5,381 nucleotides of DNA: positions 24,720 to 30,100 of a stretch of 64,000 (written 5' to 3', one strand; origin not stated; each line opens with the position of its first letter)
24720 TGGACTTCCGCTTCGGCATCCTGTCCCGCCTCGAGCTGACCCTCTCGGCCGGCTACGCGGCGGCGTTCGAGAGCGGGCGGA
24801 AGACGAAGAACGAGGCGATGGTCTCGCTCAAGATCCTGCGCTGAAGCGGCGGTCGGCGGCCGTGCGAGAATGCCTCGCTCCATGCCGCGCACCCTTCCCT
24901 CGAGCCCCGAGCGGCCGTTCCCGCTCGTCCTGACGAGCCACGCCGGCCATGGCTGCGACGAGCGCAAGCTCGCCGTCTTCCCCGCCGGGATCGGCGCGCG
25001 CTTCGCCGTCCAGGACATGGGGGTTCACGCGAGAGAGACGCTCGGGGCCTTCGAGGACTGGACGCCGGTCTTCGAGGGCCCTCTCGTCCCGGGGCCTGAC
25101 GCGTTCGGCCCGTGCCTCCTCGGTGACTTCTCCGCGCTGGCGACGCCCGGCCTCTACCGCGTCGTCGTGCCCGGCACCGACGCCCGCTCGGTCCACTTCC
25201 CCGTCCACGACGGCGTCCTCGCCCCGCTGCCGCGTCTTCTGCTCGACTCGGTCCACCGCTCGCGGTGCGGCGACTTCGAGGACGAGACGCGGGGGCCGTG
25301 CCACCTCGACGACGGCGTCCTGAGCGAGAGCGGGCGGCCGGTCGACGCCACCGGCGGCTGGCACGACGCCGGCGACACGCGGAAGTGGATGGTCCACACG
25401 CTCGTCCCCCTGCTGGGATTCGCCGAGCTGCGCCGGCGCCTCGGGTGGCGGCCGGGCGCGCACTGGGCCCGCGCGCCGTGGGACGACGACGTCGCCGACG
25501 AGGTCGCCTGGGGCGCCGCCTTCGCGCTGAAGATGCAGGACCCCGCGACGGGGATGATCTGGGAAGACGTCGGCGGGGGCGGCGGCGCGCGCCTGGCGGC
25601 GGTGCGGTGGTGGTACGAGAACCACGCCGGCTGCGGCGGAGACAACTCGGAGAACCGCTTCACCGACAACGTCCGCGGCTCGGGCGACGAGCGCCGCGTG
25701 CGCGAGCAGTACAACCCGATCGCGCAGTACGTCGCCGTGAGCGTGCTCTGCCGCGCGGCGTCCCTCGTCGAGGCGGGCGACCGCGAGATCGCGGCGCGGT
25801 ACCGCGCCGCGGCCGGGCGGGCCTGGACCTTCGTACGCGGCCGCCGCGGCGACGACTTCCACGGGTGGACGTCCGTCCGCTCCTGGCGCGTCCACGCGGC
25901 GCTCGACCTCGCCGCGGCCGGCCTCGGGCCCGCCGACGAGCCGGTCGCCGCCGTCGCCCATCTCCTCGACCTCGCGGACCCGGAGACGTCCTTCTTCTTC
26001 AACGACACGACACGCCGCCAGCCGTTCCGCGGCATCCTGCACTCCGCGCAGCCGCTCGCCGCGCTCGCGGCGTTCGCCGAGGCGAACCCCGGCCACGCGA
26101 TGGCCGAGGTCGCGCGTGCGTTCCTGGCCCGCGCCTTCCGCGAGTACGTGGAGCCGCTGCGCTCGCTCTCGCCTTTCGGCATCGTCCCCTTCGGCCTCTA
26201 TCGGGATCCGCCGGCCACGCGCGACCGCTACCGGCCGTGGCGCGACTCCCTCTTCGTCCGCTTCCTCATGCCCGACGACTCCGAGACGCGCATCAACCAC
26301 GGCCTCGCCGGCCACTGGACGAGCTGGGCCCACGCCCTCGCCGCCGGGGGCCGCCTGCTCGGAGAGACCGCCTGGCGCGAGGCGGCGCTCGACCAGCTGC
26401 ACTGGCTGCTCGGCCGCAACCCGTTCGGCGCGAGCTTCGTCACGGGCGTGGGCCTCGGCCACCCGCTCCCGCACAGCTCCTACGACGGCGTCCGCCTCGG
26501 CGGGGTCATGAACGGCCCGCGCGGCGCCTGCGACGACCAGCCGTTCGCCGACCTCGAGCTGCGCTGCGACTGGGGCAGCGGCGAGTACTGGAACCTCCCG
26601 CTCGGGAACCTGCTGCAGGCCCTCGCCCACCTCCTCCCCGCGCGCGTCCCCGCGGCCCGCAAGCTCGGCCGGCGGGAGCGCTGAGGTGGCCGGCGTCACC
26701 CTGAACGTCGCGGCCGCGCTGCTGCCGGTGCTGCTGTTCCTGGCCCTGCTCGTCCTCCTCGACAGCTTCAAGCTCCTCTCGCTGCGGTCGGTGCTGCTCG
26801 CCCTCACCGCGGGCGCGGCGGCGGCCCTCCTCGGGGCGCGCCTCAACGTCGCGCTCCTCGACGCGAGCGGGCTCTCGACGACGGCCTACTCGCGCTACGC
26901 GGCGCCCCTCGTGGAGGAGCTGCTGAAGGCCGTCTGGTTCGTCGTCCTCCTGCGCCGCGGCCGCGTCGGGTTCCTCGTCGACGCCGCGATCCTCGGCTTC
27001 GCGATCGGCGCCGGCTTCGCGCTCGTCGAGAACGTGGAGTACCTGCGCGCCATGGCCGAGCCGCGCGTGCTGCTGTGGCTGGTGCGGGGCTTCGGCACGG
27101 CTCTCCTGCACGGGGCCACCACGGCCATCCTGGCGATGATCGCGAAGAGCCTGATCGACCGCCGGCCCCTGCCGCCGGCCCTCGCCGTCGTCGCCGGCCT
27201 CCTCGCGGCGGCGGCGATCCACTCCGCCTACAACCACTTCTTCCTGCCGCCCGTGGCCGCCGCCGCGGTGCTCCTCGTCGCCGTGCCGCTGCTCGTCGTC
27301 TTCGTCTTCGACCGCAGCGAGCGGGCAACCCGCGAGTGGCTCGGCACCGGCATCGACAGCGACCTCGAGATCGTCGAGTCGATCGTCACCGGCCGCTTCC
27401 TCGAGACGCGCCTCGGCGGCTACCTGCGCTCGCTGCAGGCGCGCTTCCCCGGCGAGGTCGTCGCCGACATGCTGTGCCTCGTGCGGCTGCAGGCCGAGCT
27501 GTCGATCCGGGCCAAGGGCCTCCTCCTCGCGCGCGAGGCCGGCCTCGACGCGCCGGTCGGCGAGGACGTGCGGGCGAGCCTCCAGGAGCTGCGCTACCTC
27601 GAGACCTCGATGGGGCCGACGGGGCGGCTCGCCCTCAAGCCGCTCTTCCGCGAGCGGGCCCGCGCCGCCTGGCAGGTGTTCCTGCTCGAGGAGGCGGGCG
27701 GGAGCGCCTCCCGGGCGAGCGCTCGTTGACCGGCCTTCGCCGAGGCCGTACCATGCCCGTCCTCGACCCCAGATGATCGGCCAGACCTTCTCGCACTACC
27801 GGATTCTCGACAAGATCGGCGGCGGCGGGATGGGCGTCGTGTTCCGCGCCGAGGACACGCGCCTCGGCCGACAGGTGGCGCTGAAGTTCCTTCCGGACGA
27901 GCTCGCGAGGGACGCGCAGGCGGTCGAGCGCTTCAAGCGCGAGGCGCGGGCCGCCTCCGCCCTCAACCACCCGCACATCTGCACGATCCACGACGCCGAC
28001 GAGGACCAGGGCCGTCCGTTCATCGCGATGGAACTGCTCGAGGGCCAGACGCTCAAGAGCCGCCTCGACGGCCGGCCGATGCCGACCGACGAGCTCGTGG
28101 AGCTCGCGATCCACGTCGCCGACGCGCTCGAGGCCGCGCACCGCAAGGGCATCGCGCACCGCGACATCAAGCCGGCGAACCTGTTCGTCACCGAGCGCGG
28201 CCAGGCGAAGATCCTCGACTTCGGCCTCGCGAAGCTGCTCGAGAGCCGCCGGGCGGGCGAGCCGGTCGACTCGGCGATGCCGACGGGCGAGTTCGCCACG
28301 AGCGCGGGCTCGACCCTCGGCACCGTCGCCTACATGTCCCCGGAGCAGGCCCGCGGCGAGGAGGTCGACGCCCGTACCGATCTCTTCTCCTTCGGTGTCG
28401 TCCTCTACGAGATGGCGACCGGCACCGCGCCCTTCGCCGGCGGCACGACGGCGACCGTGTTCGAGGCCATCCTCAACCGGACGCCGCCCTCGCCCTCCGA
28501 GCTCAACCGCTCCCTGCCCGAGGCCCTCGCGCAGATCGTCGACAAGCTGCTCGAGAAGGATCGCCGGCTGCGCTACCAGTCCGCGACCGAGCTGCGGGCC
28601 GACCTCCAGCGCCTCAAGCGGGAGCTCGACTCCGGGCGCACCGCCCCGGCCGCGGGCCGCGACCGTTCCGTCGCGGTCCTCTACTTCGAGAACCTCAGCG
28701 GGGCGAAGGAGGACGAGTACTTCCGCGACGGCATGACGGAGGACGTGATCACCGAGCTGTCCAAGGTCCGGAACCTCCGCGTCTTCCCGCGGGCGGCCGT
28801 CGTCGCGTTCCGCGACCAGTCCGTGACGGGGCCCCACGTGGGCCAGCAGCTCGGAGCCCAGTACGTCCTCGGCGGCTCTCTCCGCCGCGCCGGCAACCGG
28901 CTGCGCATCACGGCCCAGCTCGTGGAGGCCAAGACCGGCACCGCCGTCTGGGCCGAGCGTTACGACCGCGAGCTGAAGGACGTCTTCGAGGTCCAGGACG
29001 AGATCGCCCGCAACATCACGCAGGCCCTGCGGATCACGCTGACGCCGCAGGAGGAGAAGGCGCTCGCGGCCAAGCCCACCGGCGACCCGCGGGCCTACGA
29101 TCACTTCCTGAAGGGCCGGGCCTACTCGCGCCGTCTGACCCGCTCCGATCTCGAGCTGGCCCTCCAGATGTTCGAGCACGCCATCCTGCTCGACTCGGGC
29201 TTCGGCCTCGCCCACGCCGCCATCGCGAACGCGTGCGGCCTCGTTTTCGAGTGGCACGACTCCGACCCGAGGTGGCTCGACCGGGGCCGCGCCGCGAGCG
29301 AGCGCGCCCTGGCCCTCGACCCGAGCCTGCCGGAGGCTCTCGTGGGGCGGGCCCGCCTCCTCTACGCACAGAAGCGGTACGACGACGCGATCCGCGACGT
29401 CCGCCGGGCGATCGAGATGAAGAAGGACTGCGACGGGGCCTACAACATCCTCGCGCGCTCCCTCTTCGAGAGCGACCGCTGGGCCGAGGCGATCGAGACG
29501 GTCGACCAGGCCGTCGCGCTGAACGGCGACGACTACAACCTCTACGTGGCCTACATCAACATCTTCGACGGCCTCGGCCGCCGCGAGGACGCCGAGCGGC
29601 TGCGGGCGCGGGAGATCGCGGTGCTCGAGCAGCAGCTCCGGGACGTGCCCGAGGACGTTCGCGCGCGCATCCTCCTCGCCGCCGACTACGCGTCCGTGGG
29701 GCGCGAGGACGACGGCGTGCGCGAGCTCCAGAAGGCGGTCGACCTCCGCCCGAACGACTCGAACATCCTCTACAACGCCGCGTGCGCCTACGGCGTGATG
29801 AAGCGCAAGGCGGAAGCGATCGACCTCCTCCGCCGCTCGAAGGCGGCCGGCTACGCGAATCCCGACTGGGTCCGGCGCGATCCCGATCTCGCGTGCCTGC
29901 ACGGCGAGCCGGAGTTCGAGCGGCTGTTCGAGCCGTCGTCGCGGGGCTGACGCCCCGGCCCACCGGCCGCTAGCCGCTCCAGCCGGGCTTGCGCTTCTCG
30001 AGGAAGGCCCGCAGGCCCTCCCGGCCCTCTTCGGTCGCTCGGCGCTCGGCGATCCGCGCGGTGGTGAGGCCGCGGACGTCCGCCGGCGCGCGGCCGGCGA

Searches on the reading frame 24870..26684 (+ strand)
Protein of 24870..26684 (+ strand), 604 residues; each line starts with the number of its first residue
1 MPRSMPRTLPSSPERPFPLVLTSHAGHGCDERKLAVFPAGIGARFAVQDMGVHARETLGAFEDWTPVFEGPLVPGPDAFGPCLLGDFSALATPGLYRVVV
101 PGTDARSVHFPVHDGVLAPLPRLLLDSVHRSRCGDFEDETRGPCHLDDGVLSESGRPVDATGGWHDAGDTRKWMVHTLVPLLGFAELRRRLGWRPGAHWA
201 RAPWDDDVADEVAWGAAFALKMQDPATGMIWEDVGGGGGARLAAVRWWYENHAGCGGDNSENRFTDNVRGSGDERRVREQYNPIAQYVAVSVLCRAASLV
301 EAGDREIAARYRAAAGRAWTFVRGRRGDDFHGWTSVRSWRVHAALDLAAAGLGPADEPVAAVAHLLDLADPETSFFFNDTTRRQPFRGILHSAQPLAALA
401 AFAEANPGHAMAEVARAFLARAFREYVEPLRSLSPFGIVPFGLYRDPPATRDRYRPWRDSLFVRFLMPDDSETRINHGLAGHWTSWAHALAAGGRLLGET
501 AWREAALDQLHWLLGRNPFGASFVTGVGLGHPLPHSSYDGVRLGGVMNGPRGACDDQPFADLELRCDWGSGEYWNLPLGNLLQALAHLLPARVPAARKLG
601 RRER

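Call 17: search_protein_families(library=pfam, proteins=[window:24870-26684:+], max_evalue=0.0001)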
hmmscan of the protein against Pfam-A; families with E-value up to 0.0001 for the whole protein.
window:24870-26684:+ (604 aa): 1 family
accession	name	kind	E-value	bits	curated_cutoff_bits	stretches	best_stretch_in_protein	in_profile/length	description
PF00759.25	Glyco_hydro_9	-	1.1e-21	78.1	27.7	2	131-328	15-195/444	Glycosyl hydrolase family 9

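Call 75: search_protein_families(library=pfam, proteins=[window:24870-26684:+], max_evalue=0.001)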
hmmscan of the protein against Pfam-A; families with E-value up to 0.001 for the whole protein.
window:24870-26684:+ (604 aa): 1 family
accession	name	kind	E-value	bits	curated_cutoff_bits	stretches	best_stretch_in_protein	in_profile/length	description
PF00759.25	Glyco_hydro_9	-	1.1e-21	78.1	27.7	2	131-328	15-195/444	Glycosyl hydrolase family 9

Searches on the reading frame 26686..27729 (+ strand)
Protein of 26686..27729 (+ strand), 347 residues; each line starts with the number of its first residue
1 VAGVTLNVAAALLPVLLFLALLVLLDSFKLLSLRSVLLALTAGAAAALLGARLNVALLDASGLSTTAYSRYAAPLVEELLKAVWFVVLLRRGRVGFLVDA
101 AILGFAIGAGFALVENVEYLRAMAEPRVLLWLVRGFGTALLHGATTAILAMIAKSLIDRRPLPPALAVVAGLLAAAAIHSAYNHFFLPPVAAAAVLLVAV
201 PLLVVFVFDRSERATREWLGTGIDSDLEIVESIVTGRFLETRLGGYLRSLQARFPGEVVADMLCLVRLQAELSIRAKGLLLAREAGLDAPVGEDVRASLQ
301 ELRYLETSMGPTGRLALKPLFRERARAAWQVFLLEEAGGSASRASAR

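Call 17: search_protein_families(library=pfam, proteins=[window:26686-27729:+], max_evalue=0.0001)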
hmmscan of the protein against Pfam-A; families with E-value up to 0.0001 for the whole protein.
window:26686-27729:+ (347 aa): 1 family
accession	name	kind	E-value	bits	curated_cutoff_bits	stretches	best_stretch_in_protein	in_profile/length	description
PF13367.11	PrsW-protease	-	3.8e-18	66.2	23.5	1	35-205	5-195/196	PrsW family intramembrane metalloprotease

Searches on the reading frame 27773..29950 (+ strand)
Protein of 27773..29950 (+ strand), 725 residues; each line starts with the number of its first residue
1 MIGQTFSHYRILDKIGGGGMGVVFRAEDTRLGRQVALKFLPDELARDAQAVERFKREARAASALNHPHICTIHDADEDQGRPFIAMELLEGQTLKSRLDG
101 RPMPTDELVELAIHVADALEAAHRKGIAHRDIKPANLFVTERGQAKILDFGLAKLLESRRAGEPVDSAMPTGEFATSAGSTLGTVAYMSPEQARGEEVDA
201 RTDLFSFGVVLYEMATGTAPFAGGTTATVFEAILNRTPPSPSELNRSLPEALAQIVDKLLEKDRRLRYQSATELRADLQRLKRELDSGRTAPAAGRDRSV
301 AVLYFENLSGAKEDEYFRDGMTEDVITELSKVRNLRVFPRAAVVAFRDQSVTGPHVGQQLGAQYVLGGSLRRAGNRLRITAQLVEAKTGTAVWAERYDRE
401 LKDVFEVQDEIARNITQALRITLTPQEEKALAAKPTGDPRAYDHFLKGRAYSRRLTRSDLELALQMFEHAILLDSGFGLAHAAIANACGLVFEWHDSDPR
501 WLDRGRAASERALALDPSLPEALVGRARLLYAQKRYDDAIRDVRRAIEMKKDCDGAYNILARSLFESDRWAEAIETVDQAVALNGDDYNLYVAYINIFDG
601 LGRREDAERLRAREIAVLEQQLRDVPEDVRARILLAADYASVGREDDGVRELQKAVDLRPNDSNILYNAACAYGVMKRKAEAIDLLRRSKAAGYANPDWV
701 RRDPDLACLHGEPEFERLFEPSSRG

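Call 17: search_protein_families(library=pfam, proteins=[window:27773-29950:+], max_evalue=0.0001)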
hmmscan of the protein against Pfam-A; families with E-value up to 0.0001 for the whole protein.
window:27773-29950:+ (725 aa): 16 families
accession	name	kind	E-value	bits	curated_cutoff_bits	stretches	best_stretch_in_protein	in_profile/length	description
PF00069.31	Pkinase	-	3.1e-48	164.9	31.7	1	9-269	1-253/263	Protein kinase domain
PF07714.23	PK_Tyr_Ser-Thr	-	4.4e-31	108.6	23.1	1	11-267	3-248/258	Protein tyrosine and serine/threonine kinase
PF07719.23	TPR_2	-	3.9e-14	52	27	0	520-551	1-32/34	Tetratricopeptide repeat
PF00515.34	TPR_1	-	4.8e-12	45.6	27.8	0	520-552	1-33/34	Tetratricopeptide repeat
PF14559.12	TPR_19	-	4e-11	43.5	25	1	530-587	1-58/68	Tetratricopeptide repeat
PF12895.13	ANAPC3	-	1.2e-09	38.7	27.2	1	509-578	12-80/82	Anaphase-promoting complex, cyclosome, subunit 3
PF13432.12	TPR_16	-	1.8e-09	38.3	32.7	1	526-586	3-63/65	Tetratricopeptide repeat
PF13431.12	TPR_17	-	1.8e-08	34.4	24.4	0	652-683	2-33/34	Tetratricopeptide repeat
PF13181.12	TPR_8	-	2.4e-08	33.9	25.7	0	521-552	2-33/34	Tetratricopeptide repeat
PF13424.12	TPR_12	-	2.7e-08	34.3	30.1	0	509-551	33-76/77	Tetratricopeptide repeat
PF13428.12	TPR_14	-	3.5e-08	33.8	23.5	0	556-596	3-43/44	Tetratricopeptide repeat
PF14561.12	TPR_20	-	2.6e-07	31.3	25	0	611-654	4-47/90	Tetratricopeptide repeat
PF03109.22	ABC1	-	3.3e-07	30.2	22.9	1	44-157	110-218/244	ABC1 atypical kinase-like domain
PF01636.29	APH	-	3.5e-07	30.7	23.2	1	23-124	13-109/239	Phosphotransferase enzyme family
PF13414.12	TPR_11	-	2.1e-06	27.7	26.8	0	649-673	14-38/42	TPR repeat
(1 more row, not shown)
